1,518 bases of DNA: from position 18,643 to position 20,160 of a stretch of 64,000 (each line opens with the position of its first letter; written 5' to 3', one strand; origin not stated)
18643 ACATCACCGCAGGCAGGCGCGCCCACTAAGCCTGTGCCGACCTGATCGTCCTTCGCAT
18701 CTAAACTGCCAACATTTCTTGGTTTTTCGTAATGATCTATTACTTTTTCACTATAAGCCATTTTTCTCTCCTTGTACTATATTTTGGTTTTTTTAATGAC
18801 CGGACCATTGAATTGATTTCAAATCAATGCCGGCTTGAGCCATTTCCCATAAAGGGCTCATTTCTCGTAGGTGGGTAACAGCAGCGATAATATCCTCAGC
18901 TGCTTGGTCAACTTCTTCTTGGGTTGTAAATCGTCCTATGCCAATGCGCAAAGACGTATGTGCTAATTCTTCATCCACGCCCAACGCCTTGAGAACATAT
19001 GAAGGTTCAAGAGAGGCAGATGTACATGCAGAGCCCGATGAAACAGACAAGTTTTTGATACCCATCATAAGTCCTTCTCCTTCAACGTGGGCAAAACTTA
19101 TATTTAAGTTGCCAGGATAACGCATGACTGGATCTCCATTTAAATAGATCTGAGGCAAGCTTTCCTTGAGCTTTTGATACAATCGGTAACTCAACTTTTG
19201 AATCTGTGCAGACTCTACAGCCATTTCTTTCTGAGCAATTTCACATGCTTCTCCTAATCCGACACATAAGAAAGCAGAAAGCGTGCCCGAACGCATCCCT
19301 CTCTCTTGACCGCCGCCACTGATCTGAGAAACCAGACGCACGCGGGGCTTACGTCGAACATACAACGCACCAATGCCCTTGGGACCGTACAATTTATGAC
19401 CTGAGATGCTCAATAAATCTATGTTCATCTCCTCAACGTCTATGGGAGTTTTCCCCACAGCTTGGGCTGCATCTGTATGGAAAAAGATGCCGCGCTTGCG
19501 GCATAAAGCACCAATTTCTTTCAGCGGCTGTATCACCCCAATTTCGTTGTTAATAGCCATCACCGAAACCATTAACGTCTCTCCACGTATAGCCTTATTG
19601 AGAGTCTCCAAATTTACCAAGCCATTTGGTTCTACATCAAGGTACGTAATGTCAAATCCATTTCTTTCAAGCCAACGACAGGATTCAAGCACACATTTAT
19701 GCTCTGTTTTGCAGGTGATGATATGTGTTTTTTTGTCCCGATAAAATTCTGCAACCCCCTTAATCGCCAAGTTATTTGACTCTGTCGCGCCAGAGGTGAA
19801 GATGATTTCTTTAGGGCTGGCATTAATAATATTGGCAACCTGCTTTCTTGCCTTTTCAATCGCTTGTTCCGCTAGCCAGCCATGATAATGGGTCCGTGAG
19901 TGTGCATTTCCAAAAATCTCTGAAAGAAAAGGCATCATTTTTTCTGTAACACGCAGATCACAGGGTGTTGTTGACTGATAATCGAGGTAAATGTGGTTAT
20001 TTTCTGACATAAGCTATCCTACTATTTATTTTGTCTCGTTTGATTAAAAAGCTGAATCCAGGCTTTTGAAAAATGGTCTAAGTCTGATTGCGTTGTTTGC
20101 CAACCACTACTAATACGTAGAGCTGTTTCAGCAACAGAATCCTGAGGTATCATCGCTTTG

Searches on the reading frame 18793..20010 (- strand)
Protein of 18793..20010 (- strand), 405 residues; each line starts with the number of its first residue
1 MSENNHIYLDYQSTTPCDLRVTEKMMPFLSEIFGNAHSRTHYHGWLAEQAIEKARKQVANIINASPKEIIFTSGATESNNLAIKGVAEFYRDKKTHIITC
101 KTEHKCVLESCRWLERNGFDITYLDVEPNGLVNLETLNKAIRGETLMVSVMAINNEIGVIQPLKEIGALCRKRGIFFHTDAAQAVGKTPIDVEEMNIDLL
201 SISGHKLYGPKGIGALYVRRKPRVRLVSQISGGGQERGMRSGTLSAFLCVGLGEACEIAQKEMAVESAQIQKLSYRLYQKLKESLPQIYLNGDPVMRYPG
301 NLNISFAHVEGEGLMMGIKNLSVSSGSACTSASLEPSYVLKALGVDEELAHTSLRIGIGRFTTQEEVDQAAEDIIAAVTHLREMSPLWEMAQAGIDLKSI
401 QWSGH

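Call 21: find_encoding_contigs(protein=window:18793-20010:-, flank=10000, max_places=2)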
Protein window:18793-20010:- (405 aa): 4 contigs read that carry it; 2 places shown.
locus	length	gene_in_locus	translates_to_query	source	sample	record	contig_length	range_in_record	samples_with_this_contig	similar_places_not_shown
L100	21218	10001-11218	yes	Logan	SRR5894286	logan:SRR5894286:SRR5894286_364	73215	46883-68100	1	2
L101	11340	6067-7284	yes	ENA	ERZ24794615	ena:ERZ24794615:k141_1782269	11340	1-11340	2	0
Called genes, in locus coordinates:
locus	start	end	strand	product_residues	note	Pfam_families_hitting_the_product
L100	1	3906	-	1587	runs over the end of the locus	PF21075:GDH_ACT1, PF21073:GDH_HM1, PF21076:GDH_ACT2, PF21077:GDH_ACT3 (weak), PF21078:GDH_HM3, PF05088:Bac_GDH_CD, PF21074:GDH_C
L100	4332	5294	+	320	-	-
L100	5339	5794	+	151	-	-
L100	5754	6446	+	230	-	-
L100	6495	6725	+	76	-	PF00216:Bac_DNA_binding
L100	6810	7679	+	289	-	PF17848:Zn_ribbon_ACC, PF01039:Carboxyl_trans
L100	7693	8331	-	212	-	PF02129:Peptidase_S15, PF12146:Hydrolase_4, PF20408:Abhydrolase_11 (weak), PF12697:Abhydrolase_6 (weak), PF00561:Abhydrolase_1, PF00326:Peptidase_S9 (faint), PF01738:DLH (weak)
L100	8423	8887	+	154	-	PF02082:Rrf2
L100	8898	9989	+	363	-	PF00155:Aminotran_1_2, PF00266:Aminotran_5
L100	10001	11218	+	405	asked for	PF00266:Aminotran_5, PF01041:DegT_DnrJ_EryC1 (faint), PF01212:Beta_elim_lyase (weak)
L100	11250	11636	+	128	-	PF01592:NifU_N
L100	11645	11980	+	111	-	PF01521:Fe-S_biosyn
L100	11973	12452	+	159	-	PF07743:HSCB_C (weak)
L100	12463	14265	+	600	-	PF00012:HSP70, PF06723:MreB_Mbl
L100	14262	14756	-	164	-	PF04608:PgpA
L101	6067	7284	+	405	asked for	PF00266:Aminotran_5, PF01041:DegT_DnrJ_EryC1 (faint), PF01212:Beta_elim_lyase (weak)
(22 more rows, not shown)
